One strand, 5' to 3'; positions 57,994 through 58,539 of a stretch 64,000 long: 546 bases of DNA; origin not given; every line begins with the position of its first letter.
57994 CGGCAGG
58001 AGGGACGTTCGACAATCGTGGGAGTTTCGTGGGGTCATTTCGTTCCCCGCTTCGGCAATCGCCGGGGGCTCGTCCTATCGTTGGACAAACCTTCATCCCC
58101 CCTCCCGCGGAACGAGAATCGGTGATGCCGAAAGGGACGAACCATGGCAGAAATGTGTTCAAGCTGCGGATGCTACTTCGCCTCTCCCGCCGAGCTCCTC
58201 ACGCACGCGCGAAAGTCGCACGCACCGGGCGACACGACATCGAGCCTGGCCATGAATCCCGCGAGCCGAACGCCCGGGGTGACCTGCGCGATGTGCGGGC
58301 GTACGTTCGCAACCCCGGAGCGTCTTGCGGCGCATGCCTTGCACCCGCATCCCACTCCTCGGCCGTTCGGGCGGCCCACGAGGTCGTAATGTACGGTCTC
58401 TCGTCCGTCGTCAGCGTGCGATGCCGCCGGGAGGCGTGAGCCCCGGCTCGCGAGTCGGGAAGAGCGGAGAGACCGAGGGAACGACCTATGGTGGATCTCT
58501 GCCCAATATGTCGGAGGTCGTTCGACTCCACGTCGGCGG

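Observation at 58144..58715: Tandem paralogous mini-proteins, each with two eukaryote-style C2H2 zinc fingers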

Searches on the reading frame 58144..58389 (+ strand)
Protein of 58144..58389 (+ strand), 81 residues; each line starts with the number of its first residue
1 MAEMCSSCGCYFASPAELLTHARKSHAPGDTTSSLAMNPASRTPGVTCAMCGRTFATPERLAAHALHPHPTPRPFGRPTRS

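Call 3: search_protein_families(library=pfam, proteins=[window:58144-58389:+], max_evalue=1)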
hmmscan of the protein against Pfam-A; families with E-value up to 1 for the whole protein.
window:58144-58389:+ (81 aa): 20 families
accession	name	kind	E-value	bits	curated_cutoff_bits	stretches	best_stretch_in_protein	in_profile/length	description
PF00096.32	zf-C2H2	-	6.5e-08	33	25.2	2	47-69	2-23/23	Zinc finger, C2H2 type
PF13894.12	zf-C2H2_4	-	1.2e-07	32.2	27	2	5-26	3-24/24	C2H2-type zinc finger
PF23612.1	zf-C2H2_ZN142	-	0.00014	22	27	1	5-26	3-24/27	ZN142 C2H2 zinc finger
PF18387.7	zf_C2H2_ZHX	-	0.00016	21.7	27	2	44-71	3-30/53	Zinc-fingers and homeoboxes C2H2 finger domain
PF12874.13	zf-met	-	0.00061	20.5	21.2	0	5-22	3-20/25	Zinc-finger of C2H2 type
PF12171.14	zf-C2H2_jaz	-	0.00067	20.2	22.6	0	5-21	4-20/27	Zinc-finger double-stranded RNA-binding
PF18868.7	zf-C2H2_3rep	-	0.0054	17.9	30.8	0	5-30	35-60/126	Zinc finger C2H2-type, 3 repeats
PF13913.12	zf-C2HC_2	-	0.0064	16.6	27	1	46-64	3-20/25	zinc-finger of a C2HC-type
PF11387.14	DUF2795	-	0.021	15.1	25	1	13-37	17-41/54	Protein of unknown function (DUF2795)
PF18439.7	zf_UBZ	-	0.032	14.3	25.6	0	46-61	3-18/32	Ubiquitin-Binding Zinc Finger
PF18658.7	zf-C2H2_12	-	0.051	13.7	27.3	1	38-79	11-54/64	Spin-doc zinc-finger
PF21816.3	Zap1_zf1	-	0.051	13.7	27.2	1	51-69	8-26/27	Zap1, C2H2 zinc finger 1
PF16622.11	zf-C2H2_11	-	0.064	13.4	27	0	5-23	7-25/29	zinc-finger C2H2-type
PF23077.1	zf-C2H2_ZNF462_1st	-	0.067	13.3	27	1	5-27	5-27/29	Zinc finger protein 462, first C2H2 zinc finger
PF23107.1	Zf-C2H2_ZNF451_C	-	0.077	14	30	1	5-64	5-57/59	Two consecutive Zinc fingers C2H2 type, ZNF451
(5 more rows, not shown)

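Call 7: find_homologous_proteins(query=window:58144-58389:+, max_evalue=0.01)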
Query window:58144-58389:+ (81 aa): 3 proteins with E <= 0.01 among 3 candidates.
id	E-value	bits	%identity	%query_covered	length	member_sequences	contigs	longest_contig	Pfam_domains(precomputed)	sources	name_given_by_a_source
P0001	2.7e-28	115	68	100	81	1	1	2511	PF23612.1,PF13894.13,PF00096.33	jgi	jgi:C2H2 type zinc finger protein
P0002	4.0e-23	99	61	95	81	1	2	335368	PF13894.13,PF00096.33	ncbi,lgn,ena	ncbi:MAG: C2H2-type zinc finger protein [Thermoplasmata archaeon]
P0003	8.6e-22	95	65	85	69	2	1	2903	PF13894.13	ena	-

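Call 9: find_encoding_contigs(protein=P0002, flank=8000, max_places=4)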
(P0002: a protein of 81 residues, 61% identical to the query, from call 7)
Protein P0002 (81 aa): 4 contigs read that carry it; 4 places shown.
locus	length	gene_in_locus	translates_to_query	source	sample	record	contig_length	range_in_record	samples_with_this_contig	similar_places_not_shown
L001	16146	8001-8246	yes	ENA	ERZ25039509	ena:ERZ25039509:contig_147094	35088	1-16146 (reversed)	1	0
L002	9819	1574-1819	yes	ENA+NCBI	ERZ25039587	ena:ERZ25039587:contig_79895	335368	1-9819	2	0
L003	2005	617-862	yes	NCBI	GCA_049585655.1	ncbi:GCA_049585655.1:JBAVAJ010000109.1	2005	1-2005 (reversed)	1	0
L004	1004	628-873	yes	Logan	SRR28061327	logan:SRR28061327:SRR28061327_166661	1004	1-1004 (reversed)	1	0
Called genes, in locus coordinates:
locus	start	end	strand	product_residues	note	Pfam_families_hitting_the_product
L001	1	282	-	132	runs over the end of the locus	-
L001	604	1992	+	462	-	PF00982:Glyco_transf_20 (faint), PF21269:TreT_GT1 (weak), PF20706:GT4-conflict, PF00534:Glycos_transf_1, PF13692:Glyco_trans_1_4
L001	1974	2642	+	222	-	-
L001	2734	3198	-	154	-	PF05116:S6PP (weak), PF08282:Hydrolase_3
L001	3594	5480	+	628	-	PF19291:TREH_N, PF00723:Glyco_hydro_15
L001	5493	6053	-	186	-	PF13632:Glyco_trans_2_3 (weak)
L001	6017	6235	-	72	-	-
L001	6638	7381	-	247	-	-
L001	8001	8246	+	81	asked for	PF00096:zf-C2H2 (faint), PF13894:zf-C2H2_4 (faint)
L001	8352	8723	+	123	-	PF01248:Ribosomal_L7Ae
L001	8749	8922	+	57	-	PF01200:Ribosomal_S28e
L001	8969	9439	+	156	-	PF01246:Ribosomal_L24e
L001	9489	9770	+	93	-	-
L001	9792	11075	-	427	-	PF13489:Methyltransf_23 (weak), PF08241:Methyltransf_11, PF08242:Methyltransf_12 (weak), PF13649:Methyltransf_25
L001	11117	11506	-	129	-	-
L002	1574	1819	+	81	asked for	PF00096:zf-C2H2 (faint), PF13894:zf-C2H2_4 (faint)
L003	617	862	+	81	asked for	PF00096:zf-C2H2 (faint), PF13894:zf-C2H2_4 (faint)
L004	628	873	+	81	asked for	PF00096:zf-C2H2 (faint), PF13894:zf-C2H2_4 (faint)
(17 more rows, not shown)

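Call 13: find_encoding_contigs(protein=P0001, flank=5000, max_places=5)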
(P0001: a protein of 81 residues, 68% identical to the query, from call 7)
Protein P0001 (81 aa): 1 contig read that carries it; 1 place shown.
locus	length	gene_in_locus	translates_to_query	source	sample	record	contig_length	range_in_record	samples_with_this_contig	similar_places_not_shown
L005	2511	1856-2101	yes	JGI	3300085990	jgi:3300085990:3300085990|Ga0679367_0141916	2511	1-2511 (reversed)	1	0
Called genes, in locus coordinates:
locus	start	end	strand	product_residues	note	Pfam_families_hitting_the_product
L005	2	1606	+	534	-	?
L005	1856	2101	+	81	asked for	PF00096:zf-C2H2 (faint), PF13894:zf-C2H2_4 (faint), PF23612:zf-C2H2_ZN142 (faint)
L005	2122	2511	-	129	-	?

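Call 14: find_encoding_contigs(protein=P0003, flank=5000, max_places=5)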
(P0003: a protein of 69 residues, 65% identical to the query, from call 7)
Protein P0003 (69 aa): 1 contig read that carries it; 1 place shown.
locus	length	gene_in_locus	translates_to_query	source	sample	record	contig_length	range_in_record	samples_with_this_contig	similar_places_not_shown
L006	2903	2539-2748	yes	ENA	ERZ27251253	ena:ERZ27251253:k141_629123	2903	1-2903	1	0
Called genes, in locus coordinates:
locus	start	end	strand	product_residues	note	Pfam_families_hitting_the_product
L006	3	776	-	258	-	?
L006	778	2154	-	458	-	PF21269:TreT_GT1 (weak), PF20706:GT4-conflict, PF00534:Glycos_transf_1, PF13692:Glyco_trans_1_4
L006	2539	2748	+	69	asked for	PF13894:zf-C2H2_4 (faint)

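Call 18: find_related_loci(query=A2, collection=genome_contigs, flank=8000)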
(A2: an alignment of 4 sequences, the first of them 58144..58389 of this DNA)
Query A2 (81 aa) in genome_contigs; peptide patterns used: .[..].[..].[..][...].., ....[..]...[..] (x = any residue, [..] = any of these).
47 stretches matched a pattern; 3 encode a relative of the query (tblastn E <= 1e-3); 3 distinct loci.
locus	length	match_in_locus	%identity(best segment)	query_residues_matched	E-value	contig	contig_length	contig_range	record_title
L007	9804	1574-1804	61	1-77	2e-28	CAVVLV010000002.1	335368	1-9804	MAG: uncultured Thermoplasmata archaeon isolate MFD09222.bin.2.62 genome assembly, contig: contig_79895, whole genome sh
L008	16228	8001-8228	58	1-76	2e-26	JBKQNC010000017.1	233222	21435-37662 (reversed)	MAG: Thermoplasmata archaeon isolate LASAr3G3H3I__bin_2 LASAr3G3H3I_000000161695, whole genome shotgun sequence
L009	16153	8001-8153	47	1-50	9e-11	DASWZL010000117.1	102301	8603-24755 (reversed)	MAG TPA_asm: Thermoplasmata archaeon isolate SMAG_U3737 k141_82810, whole genome shotgun sequence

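Call 24: find_homologous_proteins(query=A3, max_evalue=0.01)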
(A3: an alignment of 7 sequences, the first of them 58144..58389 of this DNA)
Query A3 (7 sequences) (81 aa, profile of the alignment): 23 proteins with E <= 0.01 among 405 candidates.
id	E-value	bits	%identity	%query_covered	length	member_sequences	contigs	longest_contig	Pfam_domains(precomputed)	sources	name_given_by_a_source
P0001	4.9e-36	140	68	100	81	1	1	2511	PF23612.1,PF13894.13,PF00096.33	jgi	jgi:C2H2 type zinc finger protein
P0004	2.7e-35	138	58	94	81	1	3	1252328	PF23612.1,PF13894.13,PF00096.33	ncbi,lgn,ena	ncbi:MAG: C2H2-type zinc finger protein [Thermoplasmata archaeon]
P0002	3.4e-35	138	61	95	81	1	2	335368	PF13894.13,PF00096.33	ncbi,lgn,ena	ncbi:MAG: C2H2-type zinc finger protein [Thermoplasmata archaeon]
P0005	2.4e-34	135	67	100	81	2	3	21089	PF13913.13,PF13894.13,PF00096.33,PF13912.13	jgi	jgi:hypothetical protein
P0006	2.0e-33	132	66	98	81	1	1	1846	PF13894.13,PF00096.33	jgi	jgi:C2H2 type zinc finger protein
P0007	4.4e-33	131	69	100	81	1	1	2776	PF13894.13,PF00096.33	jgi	jgi:Zinc finger, C2H2 type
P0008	4.9e-32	128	69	100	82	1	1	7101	PF13894.13,PF00096.33,PF12874.14,PF21816.4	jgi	jgi:Zinc finger, C2H2 type/C2H2-type zinc finger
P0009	9.9e-32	127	65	100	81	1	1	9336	PF23612.1,PF23077.2,PF13894.13,PF00096.33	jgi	jgi:hypothetical protein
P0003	1.1e-31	127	65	85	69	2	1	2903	PF13894.13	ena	-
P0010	2.2e-31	126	60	95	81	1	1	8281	PF13894.13,PF00096.33,PF21816.4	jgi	jgi:C2H2-type zinc finger/Zinc finger, C2H2 type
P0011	2.6e-31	125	57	95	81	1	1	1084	PF23612.1,PF13894.13,PF16622.12,PF00096.33,PF13912.13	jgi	jgi:uncharacterized C2H2 Zn-finger protein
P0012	5.7e-31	124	67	100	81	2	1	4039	PF23612.1,PF13894.13,PF00096.33,PF12874.14,PF13912.13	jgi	jgi:hypothetical protein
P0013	4.8e-30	121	62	90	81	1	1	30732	PF13894.13,PF00096.33,PF21816.4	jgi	jgi:uncharacterized C2H2 Zn-finger protein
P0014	8.5e-30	120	63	100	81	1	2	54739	PF13894.13,PF00096.33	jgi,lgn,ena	-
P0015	9.2e-30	120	64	96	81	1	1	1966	PF23612.1,PF13894.13,PF00096.33,PF13912.13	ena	-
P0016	1.3e-28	117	57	100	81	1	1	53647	PF23612.1,PF13894.13,PF00096.33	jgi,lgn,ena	-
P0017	2.4e-27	113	58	96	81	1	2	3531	PF23612.1,PF13894.13,PF00096.33,PF12874.14,PF13912.13,PF21816.4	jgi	jgi:DNA-directed RNA polymerase subunit RPC12/RpoP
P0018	1.3e-25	107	54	100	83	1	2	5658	PF13894.13,PF00096.33,PF13912.13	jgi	jgi:DNA-directed RNA polymerase subunit RPC12/RpoP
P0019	2.5e-25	106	49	98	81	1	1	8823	PF23612.1,PF13894.13,PF00096.33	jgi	jgi:DNA-directed RNA polymerase subunit RPC12/RpoP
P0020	6.5e-25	105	57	91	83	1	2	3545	PF13894.13,PF00096.33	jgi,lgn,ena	-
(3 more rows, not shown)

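Call 25: search_solved_structures(query=A1, max_evalue=1, show_alignments=3)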
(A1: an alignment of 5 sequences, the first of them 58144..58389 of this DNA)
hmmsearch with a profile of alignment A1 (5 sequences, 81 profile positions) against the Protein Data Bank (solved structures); distinct sequences matched with E-value up to 1: 217 (the best 60 are shown).
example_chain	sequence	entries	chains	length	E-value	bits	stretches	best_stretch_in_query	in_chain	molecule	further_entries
5v3j_E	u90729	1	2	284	4.1e-15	59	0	5-65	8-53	Zinc finger protein 568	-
5v3m_C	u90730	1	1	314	4.2e-15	59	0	5-30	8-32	Zinc finger protein 568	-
2i13_A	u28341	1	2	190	6.9e-14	55.1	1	46-66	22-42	Aart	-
5wjq_D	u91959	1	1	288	9.6e-14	54.6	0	47-65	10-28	Zinc finger protein 568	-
5v3g_D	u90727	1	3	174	1.4e-12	50.9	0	4-26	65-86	PR domain zinc finger protein 9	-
5egb_A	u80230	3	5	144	1.6e-09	41.1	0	4-26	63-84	Histone-lysine N-methyltransferase PRDM9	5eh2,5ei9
2yt9_A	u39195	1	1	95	2e-09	40.8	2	41-67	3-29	zinc finger-containing protein 1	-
2dlq_A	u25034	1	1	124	1.9e-08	37.6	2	41-67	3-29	GLI-Kruppel family member HKR3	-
3zms_C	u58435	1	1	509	3.8e-08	36.7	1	3-29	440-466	INSULINOMA-ASSOCIATED PROTEIN 1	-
2lvr_A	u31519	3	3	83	9.1e-08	35.5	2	5-26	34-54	Zinc finger and BTB domain-containing protein 17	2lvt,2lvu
1mey_C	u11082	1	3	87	1.5e-07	34.8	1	47-66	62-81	CONSENSUS ZINC FINGER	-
6ml2_A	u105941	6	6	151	6.2e-07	32.8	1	5-29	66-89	Zinc finger and BTB domain-containing protein 24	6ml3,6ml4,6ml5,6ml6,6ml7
7mc1_A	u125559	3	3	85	6.8e-07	32.7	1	47-74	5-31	Isoform 2 of Zinc finger and BTB domain-containing protein 17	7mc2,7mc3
2kmk_A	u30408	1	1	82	8e-07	32.4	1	5-24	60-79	Zinc finger protein Gfi-1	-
2m0d_A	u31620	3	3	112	2.2e-06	31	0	46-70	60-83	Zinc finger and BTB domain-containing protein 17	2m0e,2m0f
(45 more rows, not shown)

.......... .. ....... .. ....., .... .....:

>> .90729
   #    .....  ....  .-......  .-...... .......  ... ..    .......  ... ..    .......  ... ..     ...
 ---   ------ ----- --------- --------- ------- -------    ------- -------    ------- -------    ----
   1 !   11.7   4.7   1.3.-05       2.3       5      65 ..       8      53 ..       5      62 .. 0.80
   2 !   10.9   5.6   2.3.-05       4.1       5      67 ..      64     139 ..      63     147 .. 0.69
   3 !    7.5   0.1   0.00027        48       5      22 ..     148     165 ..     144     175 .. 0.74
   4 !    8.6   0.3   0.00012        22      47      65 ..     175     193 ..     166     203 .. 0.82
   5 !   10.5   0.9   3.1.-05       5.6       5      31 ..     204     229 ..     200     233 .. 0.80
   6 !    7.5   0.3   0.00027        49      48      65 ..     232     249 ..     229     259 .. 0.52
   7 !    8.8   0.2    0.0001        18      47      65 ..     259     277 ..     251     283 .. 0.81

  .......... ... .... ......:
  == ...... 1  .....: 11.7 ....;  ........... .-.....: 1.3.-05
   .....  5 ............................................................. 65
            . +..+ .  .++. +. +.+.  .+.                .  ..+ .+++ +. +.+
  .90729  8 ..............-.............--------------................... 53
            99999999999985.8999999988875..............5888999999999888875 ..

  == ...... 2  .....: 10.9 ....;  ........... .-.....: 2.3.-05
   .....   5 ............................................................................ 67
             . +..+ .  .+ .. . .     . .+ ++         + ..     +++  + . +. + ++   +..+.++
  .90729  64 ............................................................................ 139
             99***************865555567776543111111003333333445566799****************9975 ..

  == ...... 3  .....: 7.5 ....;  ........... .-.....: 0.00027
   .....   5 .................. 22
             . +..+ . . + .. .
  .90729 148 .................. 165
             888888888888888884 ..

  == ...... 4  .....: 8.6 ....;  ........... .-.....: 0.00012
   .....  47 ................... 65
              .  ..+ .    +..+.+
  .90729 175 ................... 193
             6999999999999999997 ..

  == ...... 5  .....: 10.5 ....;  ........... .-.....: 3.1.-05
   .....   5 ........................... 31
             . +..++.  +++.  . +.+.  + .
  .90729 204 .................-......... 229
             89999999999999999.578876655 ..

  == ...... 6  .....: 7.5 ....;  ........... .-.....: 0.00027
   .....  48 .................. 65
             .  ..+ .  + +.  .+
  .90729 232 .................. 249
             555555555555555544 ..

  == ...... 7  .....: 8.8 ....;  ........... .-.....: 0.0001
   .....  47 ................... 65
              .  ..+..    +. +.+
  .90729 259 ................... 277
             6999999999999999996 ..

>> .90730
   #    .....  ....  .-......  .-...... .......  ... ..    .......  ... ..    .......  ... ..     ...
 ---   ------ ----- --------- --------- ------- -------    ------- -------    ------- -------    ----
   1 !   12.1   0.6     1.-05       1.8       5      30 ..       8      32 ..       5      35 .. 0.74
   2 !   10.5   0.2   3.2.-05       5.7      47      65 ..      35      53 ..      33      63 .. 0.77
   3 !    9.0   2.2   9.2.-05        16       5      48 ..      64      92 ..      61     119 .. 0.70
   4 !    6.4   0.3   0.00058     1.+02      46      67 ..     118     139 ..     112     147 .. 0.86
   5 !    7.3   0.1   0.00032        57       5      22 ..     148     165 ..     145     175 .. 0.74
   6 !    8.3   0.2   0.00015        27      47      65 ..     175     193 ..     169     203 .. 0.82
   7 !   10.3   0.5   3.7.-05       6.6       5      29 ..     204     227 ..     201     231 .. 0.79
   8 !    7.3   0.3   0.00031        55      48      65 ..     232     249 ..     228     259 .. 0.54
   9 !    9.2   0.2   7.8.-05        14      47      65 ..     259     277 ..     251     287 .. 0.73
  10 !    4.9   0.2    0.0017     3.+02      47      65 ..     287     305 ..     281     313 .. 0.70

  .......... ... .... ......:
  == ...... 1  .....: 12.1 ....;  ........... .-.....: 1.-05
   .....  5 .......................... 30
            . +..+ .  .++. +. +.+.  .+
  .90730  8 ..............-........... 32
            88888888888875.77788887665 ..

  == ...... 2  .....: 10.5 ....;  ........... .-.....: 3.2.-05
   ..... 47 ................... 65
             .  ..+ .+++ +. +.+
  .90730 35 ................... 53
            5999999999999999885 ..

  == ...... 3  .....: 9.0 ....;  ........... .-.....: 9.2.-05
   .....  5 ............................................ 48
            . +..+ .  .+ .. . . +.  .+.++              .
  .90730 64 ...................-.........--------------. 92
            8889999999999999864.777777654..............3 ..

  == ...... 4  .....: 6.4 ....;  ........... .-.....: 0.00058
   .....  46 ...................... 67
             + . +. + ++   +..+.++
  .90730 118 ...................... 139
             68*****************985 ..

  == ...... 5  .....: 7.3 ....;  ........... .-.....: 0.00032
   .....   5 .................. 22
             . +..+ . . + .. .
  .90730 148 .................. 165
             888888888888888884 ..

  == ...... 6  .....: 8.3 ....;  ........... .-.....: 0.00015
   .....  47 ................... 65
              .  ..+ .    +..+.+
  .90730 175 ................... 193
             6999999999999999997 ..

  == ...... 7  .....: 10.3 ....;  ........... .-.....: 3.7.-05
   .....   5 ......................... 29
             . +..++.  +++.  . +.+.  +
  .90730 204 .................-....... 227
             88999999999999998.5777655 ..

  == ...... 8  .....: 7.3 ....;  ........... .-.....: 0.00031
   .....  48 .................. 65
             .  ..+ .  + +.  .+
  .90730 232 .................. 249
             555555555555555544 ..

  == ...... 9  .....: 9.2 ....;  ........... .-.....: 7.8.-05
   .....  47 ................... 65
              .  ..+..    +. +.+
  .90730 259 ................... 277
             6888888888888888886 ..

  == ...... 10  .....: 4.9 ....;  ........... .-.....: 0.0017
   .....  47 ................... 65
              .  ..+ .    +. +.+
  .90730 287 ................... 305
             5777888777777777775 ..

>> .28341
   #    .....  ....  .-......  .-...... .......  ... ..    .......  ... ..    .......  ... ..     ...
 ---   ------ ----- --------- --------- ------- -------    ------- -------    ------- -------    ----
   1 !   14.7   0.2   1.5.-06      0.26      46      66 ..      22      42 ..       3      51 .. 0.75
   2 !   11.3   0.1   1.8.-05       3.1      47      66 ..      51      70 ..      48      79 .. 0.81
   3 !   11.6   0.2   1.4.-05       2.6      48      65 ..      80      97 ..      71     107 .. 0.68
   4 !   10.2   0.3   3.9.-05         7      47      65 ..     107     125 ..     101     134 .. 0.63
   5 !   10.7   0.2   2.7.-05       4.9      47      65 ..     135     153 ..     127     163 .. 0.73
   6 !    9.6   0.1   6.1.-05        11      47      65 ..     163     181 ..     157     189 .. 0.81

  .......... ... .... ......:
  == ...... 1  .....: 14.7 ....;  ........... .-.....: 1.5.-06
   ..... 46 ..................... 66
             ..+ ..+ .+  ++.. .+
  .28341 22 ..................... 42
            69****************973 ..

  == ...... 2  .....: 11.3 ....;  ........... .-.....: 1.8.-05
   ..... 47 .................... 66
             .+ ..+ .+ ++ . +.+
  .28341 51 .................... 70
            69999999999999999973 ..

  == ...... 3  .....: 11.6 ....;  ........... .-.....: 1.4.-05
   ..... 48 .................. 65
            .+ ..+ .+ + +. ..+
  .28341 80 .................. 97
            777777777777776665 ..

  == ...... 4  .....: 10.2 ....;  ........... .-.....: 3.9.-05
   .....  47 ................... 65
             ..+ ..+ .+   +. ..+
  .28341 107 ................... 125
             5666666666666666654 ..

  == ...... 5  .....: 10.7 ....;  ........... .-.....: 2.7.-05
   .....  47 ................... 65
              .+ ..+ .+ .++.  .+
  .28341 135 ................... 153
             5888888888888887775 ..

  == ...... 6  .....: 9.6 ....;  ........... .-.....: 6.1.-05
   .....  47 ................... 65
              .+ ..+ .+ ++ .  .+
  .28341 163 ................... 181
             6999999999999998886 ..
